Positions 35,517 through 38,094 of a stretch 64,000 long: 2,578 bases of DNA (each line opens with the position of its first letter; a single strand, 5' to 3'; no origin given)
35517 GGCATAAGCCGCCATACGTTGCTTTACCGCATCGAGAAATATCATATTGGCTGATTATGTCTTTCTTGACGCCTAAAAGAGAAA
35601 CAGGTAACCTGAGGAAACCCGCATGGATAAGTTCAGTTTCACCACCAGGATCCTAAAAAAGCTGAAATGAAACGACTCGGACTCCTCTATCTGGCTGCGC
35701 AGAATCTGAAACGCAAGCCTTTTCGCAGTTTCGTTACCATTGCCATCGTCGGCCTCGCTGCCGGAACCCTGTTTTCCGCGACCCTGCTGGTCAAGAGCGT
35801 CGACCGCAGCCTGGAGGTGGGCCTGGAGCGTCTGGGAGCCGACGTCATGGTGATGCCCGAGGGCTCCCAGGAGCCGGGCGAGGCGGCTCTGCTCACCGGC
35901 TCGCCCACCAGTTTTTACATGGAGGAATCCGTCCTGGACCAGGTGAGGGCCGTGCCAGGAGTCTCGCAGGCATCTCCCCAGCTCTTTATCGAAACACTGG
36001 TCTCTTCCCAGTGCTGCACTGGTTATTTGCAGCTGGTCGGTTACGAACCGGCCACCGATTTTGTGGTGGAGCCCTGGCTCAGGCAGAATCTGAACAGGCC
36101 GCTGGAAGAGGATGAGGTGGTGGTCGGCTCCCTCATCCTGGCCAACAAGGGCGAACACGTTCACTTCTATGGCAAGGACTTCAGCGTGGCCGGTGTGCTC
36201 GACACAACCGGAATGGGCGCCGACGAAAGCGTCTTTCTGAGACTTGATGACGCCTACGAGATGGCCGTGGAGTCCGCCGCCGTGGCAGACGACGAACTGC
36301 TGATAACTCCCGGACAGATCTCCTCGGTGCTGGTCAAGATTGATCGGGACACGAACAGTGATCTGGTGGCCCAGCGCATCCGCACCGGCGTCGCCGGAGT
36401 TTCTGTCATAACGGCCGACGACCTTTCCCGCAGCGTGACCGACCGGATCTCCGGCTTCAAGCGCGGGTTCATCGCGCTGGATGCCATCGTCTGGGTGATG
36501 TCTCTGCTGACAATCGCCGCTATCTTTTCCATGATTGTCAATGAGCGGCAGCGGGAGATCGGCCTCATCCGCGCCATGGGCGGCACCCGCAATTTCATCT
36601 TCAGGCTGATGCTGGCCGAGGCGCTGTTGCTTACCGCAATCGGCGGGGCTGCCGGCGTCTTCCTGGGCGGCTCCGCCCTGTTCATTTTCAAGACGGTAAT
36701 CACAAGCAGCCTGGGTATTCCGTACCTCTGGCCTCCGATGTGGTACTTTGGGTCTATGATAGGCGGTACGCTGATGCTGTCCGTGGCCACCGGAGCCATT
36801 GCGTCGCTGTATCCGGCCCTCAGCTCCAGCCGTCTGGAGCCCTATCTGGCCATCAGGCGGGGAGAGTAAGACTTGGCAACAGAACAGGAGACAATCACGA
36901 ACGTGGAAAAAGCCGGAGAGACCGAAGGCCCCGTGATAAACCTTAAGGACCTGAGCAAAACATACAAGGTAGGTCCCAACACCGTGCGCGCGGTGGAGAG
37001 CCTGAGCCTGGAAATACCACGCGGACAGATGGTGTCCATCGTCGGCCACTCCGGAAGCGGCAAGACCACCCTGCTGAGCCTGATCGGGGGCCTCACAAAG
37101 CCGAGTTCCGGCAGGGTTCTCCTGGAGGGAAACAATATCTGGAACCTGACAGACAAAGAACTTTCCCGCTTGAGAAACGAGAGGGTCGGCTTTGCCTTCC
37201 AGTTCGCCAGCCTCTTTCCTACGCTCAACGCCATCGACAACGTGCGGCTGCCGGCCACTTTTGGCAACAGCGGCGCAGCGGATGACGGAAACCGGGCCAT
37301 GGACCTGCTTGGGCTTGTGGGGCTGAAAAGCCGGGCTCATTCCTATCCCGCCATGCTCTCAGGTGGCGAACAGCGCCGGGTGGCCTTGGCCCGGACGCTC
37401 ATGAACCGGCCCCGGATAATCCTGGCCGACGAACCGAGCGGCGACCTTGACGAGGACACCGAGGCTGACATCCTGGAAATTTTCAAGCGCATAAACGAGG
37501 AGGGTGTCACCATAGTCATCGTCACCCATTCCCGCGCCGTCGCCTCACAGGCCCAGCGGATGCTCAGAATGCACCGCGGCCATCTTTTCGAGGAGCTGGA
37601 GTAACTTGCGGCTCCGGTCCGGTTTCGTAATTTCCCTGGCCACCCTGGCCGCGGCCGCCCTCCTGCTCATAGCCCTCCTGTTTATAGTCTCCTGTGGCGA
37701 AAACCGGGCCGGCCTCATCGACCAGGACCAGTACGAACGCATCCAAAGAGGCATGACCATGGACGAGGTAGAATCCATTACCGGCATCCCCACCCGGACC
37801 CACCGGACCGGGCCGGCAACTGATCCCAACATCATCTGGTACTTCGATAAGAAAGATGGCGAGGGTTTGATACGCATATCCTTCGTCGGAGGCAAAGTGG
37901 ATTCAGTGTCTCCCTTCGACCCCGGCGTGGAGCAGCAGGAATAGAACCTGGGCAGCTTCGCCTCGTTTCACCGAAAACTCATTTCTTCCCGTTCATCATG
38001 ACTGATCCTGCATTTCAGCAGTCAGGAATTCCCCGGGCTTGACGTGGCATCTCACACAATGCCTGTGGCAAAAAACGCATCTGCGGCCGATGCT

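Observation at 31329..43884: Candidate undescribed sigma-54-governed envelope/surface system: rpoN-kinase-activator, MacB-type ABC transporter, then a sigma-54 operon of secreted Ig-repeat proteins and a Cys-rich membrane protein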

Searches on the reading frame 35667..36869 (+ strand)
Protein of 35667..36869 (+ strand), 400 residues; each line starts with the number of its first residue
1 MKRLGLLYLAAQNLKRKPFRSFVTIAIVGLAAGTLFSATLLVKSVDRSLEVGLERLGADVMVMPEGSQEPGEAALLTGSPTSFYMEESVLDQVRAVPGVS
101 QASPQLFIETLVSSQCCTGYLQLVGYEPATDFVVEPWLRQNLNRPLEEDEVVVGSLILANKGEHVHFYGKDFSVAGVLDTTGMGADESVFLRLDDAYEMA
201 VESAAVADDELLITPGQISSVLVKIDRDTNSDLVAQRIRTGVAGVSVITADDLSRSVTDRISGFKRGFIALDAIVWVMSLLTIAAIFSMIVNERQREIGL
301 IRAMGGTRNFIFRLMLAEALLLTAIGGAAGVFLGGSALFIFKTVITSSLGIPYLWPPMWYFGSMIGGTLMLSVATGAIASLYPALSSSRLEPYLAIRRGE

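Call 3: search_protein_families(library=pfam, proteins=[window:35667-36869:+], max_evalue=0.01)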
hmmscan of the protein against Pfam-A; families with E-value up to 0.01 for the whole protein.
window:35667-36869:+ (400 aa): 3 families
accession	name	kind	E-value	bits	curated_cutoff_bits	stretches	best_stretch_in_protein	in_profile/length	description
PF02687.27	FtsX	-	4.9e-15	56.1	25.5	1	273-380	5-112/120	FtsX-like permease C-terminal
PF12704.14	MacB_PCD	-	2.9e-10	41.2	27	1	21-239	1-205/207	MacB-like periplasmic core domain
PF12698.13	ABC2_membrane_3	-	0.0035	16.9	31.6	1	254-380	150-256/347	ABC-2 family transporter protein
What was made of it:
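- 35667..36869 (+): MacB-type (type VII) ABC permease with an extracytoplasmic domain carrying a conserved vicinal Cys pair (SSQCCTG). MacB_PCD 41 bits and FtsX 56 bits, both above cutoff (call 3).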

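Call 9: search_protein_families(library=ncbifam, proteins=[window:35667-36869:+], max_evalue=0.01)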
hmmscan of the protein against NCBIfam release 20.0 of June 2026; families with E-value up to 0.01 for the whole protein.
window:35667-36869:+ (400 aa): 7 families
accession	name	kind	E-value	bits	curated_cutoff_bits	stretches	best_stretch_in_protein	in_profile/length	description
TIGR03434.1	ADOP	subfamily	6.4e-16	57.6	622.3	1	253-399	259-402/803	ADOP family duplicated permease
TIGR00439.2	FtsX_Gneg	equivalog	2.8e-07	30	255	1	262-380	160-283/292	permease-like cell division protein FtsX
NF038346.1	FtsX_actino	exception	1e-06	28.4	250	1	192-375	104-297/308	permease-like cell division protein FtsX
TIGR02212.1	lolCE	equivalog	1.4e-05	24.2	362.45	1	268-397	270-409/411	lipoprotein-releasing ABC transporter permease subunit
NF007826.0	PRK10535.1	equivalog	1.4e-05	23.6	966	1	268-397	524-646/648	macrolide ABC transporter ATP-binding protein/permease MacB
NF041854.1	ABC_perm_YbbP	equivalog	0.0014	16.6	999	1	266-372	241-352/806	putative ABC transporter permease subunit YbbP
NF038347.1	FtsX_Gpos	exception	0.002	17.5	225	1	223-381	126-288/296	permease-like cell division protein FtsX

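Call 81: search_solved_structures(query=window:35667-36869:+, max_evalue=0.001)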
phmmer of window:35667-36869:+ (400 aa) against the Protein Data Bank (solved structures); distinct sequences matched with E-value up to 0.001: 5.
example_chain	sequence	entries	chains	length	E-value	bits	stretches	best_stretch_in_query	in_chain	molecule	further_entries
5lil_A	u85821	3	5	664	2.6e-06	29.8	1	167-393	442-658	Macrolide export ATP-binding/permease protein MacB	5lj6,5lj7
5xu1_M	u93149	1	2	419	4.4e-05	25.8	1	285-397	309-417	ABC transporter permeae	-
5nik_J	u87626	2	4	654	5.1e-05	25.6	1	268-398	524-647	Macrolide export ATP-binding/permease protein MacB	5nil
5gko_A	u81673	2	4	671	0.0001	24.6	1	234-398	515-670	Macrolide export ATP-binding/permease protein MacB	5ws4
9o9x_C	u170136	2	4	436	0.0001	24.5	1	262-344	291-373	ABC transporter permease YtrF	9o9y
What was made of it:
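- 35667..36869 (+): Distant PDB matches to MacB, Spr0695 and YtrF (call 81).
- On MacB-type (type VII) ABC transporter: PDB matches to MacB, Spr0695 and YtrF (calls 3, 81).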

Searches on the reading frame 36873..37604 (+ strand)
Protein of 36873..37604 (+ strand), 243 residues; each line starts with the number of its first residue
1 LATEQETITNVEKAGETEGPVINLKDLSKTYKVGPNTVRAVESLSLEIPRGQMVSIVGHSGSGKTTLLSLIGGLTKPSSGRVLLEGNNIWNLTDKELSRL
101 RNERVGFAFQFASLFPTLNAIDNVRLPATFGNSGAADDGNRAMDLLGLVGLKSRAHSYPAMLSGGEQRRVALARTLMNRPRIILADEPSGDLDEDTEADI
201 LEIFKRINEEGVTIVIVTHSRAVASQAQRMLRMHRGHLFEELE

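Call 3: search_protein_families(library=pfam, proteins=[window:36873-37604:+], max_evalue=0.01)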
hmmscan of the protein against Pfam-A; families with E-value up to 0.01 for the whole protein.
window:36873-37604:+ (243 aa): 7 families
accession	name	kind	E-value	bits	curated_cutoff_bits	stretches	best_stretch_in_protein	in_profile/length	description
PF00005.33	ABC_tran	-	3e-33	115.7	25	1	42-189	2-136/137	ABC transporter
PF02463.25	SMC_N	-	6.6e-06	26.1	40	1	159-234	134-212/220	RecF/RecN/SMC N terminal domain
PF13304.12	AAA_21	-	0.00015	22.4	27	0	171-220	251-299/304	AAA domain, putative AbiEii toxin, Type IV TA system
PF13191.12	AAA_16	-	0.0022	19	32.6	1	49-77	22-51/167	AAA ATPase domain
PF13555.12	AAA_29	-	0.0046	17.1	27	1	47-68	18-39/61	P-loop containing region of AAA domain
PF20720.3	nSTAND3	-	0.0047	17.1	27.2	0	52-69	18-35/155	Novel STAND NTPase 3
PF13481.12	AAA_25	-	0.0062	16.6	27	0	48-69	30-51/195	AAA domain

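Call 9: search_protein_families(library=ncbifam, proteins=[window:36873-37604:+], max_evalue=0.01)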
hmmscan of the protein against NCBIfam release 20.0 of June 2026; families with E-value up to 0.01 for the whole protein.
window:36873-37604:+ (243 aa): 194 families (the best 25 are shown)
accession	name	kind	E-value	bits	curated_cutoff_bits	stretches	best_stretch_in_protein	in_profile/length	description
TIGR02211.1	LolD_lipo_ex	equivalog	3.3e-65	219.7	307.75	1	22-239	2-220/221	lipoprotein-releasing ABC transporter ATP-binding protein LolD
NF007826.0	PRK10535.1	equivalog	2e-59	201.5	966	1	20-240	3-223/648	macrolide ABC transporter ATP-binding protein/permease MacB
TIGR02673.1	FtsE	equivalog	1.7e-56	191.3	264.85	1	21-236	1-213/214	cell division ATP-binding protein FtsE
NF008639.0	PRK11629.1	equivalog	1.8e-56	191.2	360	1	21-242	6-228/234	lipoprotein-releasing ABC transporter ATP-binding protein LolD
NF007879.0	PRK10584.1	equivalog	8.7e-55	185.9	336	1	21-241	6-227/228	putative ABC transporter ATP-binding protein YbbA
NF038007.1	ABC_ATP_DarD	equivalog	1.4e-52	178.3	375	1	22-238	2-218/218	darobactin export ABC transporter ATP-binding protein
TIGR02982.1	heterocyst_DevA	subfamily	4.5e-52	176.8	295.8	1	21-238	1-219/220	ABC exporter ATP-binding subunit, DevA family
TIGR03608.1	L_ocin_972_ABC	subfamily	8.6e-51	172.3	254.85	1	38-232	11-205/206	putative bacteriocin export ABC transporter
TIGR04521.1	ECF_ATPase_2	equivalog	6.7e-46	156.6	330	1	22-240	1-225/279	energy-coupling factor transporter ATPase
NF007027.0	PRK09493.1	equivalog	5.8e-45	153.5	379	1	22-240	2-216/240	glutamine ABC transporter ATP-binding protein GlnQ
TIGR02315.1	ABC_phnC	equivalog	7.3e-45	153.3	266.1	1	22-239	2-225/243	phosphonate ABC transporter ATP-binding protein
TIGR02314.1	ABC_MetN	equivalog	2.4e-44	151.7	499.7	1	22-226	2-206/343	methionine ABC transporter ATP-binding protein MetN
TIGR00968.1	3a0106s01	subfamily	7.6e-41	140.2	342.75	1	24-238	3-209/237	sulfate ABC transporter ATP-binding protein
TIGR01186.1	proV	subfamily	8.2e-41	140.3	326.6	1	39-234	7-204/363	betaine/proline/choline family ABC transporter ATP-binding protein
TIGR02857.1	CydD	equivalog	4e-40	138.3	435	1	9-233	309-529/529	thiol reductant ABC exporter subunit CydD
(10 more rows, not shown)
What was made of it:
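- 36873..37604 (+): ABC ATPase of the LolD/MacB/FtsE type. ABC_tran 116 bits; LolD model 220 bits, below its cutoff (calls 3, 9).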

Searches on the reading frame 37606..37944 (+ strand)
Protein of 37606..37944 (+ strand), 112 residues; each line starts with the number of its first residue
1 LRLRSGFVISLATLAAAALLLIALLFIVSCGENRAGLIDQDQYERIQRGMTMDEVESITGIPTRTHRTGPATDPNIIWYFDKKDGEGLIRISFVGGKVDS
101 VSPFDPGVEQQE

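Call 3: search_protein_families(library=pfam, proteins=[window:37606-37944:+], max_evalue=0.01)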
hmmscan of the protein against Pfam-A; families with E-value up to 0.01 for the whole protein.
window:37606-37944:+ (112 aa): 1 family
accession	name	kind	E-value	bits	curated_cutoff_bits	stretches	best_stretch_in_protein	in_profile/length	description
PF04355.18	BamE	-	0.00012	22.2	23.2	1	38-69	4-35/71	Outer membrane protein assembly factor BamE domain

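Call 9: search_protein_families(library=ncbifam, proteins=[window:37606-37944:+], max_evalue=0.01)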
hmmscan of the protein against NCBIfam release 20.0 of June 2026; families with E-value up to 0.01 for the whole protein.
window:37606-37944:+ (112 aa): 0 families
